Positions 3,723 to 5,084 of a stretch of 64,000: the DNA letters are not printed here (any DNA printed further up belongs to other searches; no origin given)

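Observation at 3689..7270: Exact 17-mer -24/-12 promoters flank a divergent rpoN-like / enhancer-binding-protein gene pair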

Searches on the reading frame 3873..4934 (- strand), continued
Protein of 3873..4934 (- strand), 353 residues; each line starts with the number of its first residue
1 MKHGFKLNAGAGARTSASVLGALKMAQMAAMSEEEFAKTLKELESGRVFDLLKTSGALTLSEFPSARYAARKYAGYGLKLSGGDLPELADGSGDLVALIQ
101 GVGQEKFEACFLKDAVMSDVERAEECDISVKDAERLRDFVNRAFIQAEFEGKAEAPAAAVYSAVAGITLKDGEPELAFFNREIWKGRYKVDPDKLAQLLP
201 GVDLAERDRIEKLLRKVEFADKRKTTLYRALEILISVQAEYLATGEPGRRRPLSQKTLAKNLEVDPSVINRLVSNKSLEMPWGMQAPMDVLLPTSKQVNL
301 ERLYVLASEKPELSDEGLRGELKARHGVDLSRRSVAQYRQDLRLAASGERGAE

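Call 43: fold_search(model_id=the predicted structure, library=pdb)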
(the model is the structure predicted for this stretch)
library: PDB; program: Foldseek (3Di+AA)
matches with E <= 10: 416; with E <= 0.001: 23
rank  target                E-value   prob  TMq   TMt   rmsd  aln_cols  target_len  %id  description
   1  9q97_M                1.0e-08  1.00  0.40  0.35  16.1       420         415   15  CryoEM structure of bacterial transcription intermediate complex mediated by activator PspF containing nifH promoter D (released 2025-03-26)
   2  7qwp_M                2.7e-08  1.00  0.41  0.37  17.2       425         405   14  CryoEM structure of bacterial transcription close complex (RPc) (released 2022-11-09)
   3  8f1j_M                2.8e-08  1.00  0.41  0.37  16.2       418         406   14  SigN RNA polymerase early-melted intermediate bound to mismatch DNA fragment dhsU36mm2 (-12A) (released 2023-04-05)
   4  9msg_M                5.7e-08  1.00  0.37  0.30  15.1       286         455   17  De novo SigN RNA polymerase transcription initiation intermediate with bound SigN-RII (released 2025-08-13)
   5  8f1i_M                6.6e-08  1.00  0.42  0.38  15.7       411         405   15  SigN RNA polymerase early-melted intermediate bound to mismatch fragment dhsU36mm1 (-12T) (released 2023-04-05)
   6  8f1k_M                7.2e-08  1.00  0.41  0.37  16.2       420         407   14  SigN RNA polymerase early-melted intermediate bound to full duplex DNA fragment dhsU36 (-12T) (released 2023-04-05)
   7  9msf_M                1.1e-07  1.00  0.38  0.33  20.5       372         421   16  de novo SigN RNA polymerase transcription initiation intermediate with post-catalytic bEBP state (RPi1 closed ring) (released 2025-08-13)
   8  9mse_M                1.2e-07  1.00  0.41  0.35  16.4       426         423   13  de novo SigN RNA polymerase transcription initiation intermediate with pre-catalytic bEBP state (RPi1 open ring) (released 2025-08-13)
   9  9q98_M                7.4e-07  1.00  0.40  0.35  16.1       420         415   14  CryoEM structure of bacterial transcription intermediate complex mediated by activator PspF containing nifH promoter D (released 2025-03-26)
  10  9msj_M                1.3e-06  1.00  0.37  0.36  14.7       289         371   17  de novo SigN RNA polymerase NTP-bound open complex (RPo+2A) (released 2025-08-13)
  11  7qxi_M                2.0e-06  1.00  0.37  0.34  20.1       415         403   14  Cryo-EM structure of RNA polymerase-sigma54 holo enzyme with promoter DNA closed complex (released 2022-11-09)
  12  9q92_M                6.5e-06  1.00  0.40  0.35  15.2       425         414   15  CryoEM structure of bacterial transcription intermediate complex mediated by activator PspF containing nifH promoter D (released 2025-07-16)
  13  7qv9_M                8.8e-06  1.00  0.41  0.36  16.7       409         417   15  CryoEM structure of bacterial transcription intermediate complex mediated by activator PspF (released 2022-11-09)
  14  5ui5_V                1.8e-05  1.00  0.38  0.41  14.6       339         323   17  Crystal structure of Aquifex aeolicus sigmaN bound to promoter DNA (released 2017-02-22)
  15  9msh_M                2.0e-05  1.00  0.37  0.36  19.2       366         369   16  de novo SigN RNA polymerase open complex (RPo) (released 2025-08-13)
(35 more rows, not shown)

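Call 57: search_protein_families(library=pfam, alignment_id=A2, max_evalue=10)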
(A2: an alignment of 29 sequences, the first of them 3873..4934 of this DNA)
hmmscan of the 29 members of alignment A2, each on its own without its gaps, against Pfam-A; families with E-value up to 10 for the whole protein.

A. member 1, window:3873-4934:- (353 aa): 6 families
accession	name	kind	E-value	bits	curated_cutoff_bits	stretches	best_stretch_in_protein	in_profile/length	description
PF04552.19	Sigma54_DBD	-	1.4e-15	57.9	22.8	1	219-350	17-158/160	Sigma-54, DNA binding domain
PF13545.12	HTH_Crp_2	-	0.013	15.9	27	0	25-47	28-50/70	Crp-like helix-turn-helix domain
PF23057.1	RBD_ZCCHC3_1st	-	0.026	15.1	27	0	237-275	4-43/78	ZCCHC3, first RNA-binding domain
PF13936.12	HTH_38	-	0.03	14.5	27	1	249-273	17-41/44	Helix-turn-helix domain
PF01381.28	HTH_3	-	0.062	13.8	23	1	253-277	10-34/55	Helix-turn-helix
PF06314.16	ADC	-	0.067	13.1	29.8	1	177-242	18-80/238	Acetoacetate decarboxylase (ADC)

B. families by the number of members that match (of 29 scanned): 30 families (the first 25 are shown)
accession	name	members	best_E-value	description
PF04552.19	Sigma54_DBD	29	3.9e-17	Sigma-54, DNA binding domain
PF01381.28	HTH_3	15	0.0039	Helix-turn-helix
PF13545.12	HTH_Crp_2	11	0.0061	Crp-like helix-turn-helix domain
PF13565.12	HTH_32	5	0.04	Homeodomain-like domain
PF17562.7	Styelin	4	0.017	Styelin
PF09269.16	DUF1967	3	0.066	Domain of unknown function (DUF1967)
PF13412.12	HTH_24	2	0.00031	Winged helix-turn-helix DNA-binding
PF14760.11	Rnk_N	2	0.015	Rnk N-terminus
PF23057.1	RBD_ZCCHC3_1st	2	0.026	ZCCHC3, first RNA-binding domain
PF13936.12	HTH_38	2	0.03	Helix-turn-helix domain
PF06314.16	ADC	2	0.041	Acetoacetate decarboxylase (ADC)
PF08279.18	HTH_11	2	0.061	HTH domain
PF13443.12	HTH_26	2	0.085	Cro/C1-type HTH DNA-binding domain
PF13404.12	HTH_AsnC-type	1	0.0072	AsnC-type helix-turn-helix domain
PF07336.16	ABATE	1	0.019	Putative stress-induced transcription regulator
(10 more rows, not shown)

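Call 71: search_protein_representatives(alignment_id=A2)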
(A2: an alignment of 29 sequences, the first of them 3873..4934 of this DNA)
Query: 29 sequences, 350 profile positions. Proteins with E-value up to 0.001 (for the whole library): 6074; up to 1e-10: 777; up to 1e-30: 241. The best 150 are listed.
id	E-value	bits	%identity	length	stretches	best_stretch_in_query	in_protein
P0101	6.5e-175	597.5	-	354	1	3-350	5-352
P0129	1.7e-120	418.5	-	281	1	2-281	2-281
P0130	1.1e-119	415.8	-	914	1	13-350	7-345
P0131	7.4e-109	380.2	-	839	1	10-350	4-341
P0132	1.1e-103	363.2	-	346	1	10-345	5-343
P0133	2.7e-103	361.9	-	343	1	13-346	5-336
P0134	3.3e-100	351.7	-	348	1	7-348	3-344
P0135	3.7e-100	351.6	-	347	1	8-346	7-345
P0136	1.6e-99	349.5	-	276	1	90-349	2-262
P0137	1.6e-99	349.5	-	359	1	9-346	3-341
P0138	2.8e-99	348.7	-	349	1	17-350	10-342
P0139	1.3e-98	346.5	-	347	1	17-344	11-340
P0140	2.9e-97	342.1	-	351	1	14-349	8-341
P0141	8.8e-95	333.9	-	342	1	19-349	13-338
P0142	3.6e-94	331.9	-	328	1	29-342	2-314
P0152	3.6e-64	233.2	-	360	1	5-347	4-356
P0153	3.4e-62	226.7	-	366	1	4-349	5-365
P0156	2.0e-60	220.9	-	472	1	7-346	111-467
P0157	2.6e-60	220.5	-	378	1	4-345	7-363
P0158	3.6e-60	220.1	-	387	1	5-345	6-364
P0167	8.5e-57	209.0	-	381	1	5-346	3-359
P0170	5.9e-56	206.2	-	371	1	1-346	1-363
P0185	2.8e-52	194.1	-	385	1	5-344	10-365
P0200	4.2e-50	187.0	-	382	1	20-344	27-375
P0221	4.7e-47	176.9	-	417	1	5-346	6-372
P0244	1.5e-44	168.8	-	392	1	8-345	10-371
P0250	5.7e-44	166.8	-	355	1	16-340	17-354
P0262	3.1e-43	164.4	-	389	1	10-349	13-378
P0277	1.3e-41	159.1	-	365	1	19-343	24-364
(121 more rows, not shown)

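Call 72: list_cluster_members(proteins=[P0130, P0131, P0152, P0153, P0156, P0170, P0200, P0221, P0250, P0277])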
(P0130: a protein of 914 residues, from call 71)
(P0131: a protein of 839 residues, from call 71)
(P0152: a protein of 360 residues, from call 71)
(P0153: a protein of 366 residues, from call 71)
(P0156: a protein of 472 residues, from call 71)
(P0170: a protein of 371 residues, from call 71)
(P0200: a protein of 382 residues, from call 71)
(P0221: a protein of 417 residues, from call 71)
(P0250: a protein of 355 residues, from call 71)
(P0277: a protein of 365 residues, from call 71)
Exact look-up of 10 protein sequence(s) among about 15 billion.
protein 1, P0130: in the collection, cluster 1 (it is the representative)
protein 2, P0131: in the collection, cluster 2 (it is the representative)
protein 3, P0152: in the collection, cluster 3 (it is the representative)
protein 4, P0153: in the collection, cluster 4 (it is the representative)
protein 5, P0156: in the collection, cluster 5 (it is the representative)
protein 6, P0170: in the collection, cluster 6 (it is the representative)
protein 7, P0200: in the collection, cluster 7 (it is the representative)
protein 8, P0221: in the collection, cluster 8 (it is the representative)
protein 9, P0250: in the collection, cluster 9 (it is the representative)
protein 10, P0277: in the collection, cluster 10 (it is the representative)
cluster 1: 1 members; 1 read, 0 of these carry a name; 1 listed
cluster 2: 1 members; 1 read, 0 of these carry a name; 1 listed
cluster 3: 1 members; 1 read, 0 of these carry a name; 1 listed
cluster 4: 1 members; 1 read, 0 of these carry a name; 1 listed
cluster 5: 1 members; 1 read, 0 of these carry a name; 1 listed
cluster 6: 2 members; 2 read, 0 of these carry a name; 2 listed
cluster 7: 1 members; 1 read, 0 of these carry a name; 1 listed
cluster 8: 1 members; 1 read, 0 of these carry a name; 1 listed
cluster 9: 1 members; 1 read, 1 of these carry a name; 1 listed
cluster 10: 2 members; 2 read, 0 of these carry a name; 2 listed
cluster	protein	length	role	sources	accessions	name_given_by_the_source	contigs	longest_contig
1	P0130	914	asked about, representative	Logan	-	-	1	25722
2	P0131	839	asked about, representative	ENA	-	-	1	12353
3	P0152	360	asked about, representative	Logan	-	-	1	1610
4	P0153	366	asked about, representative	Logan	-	-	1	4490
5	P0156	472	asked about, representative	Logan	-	-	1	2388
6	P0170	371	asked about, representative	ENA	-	-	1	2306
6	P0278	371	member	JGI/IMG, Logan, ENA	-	-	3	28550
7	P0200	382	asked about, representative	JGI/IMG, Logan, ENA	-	-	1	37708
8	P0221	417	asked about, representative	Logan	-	-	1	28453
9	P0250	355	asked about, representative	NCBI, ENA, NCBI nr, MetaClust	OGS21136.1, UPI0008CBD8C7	MAG: hypothetical protein A3J83_00765 [Elusimicrobia bacterium RIFOXYA2_FULL_40_6] | status=active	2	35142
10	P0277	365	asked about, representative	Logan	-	-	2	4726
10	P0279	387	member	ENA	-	-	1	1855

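Call 73: find_encoding_contigs(protein=P0200, flank=6000, max_places=2)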
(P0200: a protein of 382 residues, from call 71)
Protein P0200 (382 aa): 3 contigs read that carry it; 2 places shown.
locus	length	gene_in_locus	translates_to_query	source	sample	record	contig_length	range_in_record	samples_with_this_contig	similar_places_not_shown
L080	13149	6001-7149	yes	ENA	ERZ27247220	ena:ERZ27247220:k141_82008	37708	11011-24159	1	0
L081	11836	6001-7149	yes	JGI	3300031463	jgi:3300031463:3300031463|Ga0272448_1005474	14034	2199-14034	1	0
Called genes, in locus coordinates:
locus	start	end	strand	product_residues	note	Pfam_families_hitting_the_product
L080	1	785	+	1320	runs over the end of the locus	PF02514:CobN-Mg_chel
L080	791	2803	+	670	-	PF07728:AAA_5 (faint), PF01078:Mg_chelatase (weak), PF17863:AAA_lid_2, PF26791:AAPxQ, PF00092:VWA, PF13519:VWA_2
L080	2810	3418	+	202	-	PF13103:TonB_2, PF03544:TonB_C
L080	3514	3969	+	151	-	PF01475:FUR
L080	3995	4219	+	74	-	PF04023:FeoA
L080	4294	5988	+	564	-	PF01926:MMR_HSR1, PF02421:FeoB_N, PF07670:Gate, PF07664:FeoB_C, PF07670:Gate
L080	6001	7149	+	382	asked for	PF04552:Sigma54_DBD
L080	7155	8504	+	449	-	PF00989:PAS, PF13426:PAS_9, PF00158:Sigma54_activat, PF14532:Sigma54_activ_2, PF00004:AAA, PF07728:AAA_5, PF25601:AAA_lid_14, PF02954:HTH_8, +3 more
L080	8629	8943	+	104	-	-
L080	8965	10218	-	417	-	PF01547:SBP_bac_1, PF13416:SBP_bac_8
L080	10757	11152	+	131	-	PF02579:Nitro_FeMo-Co (weak)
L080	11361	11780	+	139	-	PF17253:DUF5320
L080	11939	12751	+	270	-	PF02579:Nitro_FeMo-Co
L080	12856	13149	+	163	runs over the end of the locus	-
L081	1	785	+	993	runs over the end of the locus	?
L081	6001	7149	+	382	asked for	PF04552:Sigma54_DBD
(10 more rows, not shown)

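Call 74: find_encoding_contigs(protein=P0130, flank=6000, max_places=2)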
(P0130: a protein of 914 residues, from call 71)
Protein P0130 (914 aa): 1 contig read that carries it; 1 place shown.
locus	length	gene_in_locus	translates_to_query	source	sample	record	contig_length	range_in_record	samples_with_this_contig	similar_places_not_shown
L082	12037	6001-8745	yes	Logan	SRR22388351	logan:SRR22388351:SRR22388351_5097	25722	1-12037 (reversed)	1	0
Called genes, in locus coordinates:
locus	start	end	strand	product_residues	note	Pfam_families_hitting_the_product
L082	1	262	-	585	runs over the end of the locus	PF02534:T4SS-DNA_transf (weak), PF12696:TraG-D_C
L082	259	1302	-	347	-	-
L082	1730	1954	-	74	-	-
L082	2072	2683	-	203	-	-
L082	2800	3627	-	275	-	-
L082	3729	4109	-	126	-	-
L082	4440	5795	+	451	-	PF00072:Response_reg, PF00158:Sigma54_activat, PF01078:Mg_chelatase (faint), PF13191:AAA_16 (weak), PF14532:Sigma54_activ_2, PF00004:AAA (weak), PF07728:AAA_5 (weak), PF25601:AAA_lid_14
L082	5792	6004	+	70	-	-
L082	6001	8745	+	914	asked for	PF04552:Sigma54_DBD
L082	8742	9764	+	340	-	PF09084:NMT1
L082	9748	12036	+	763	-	?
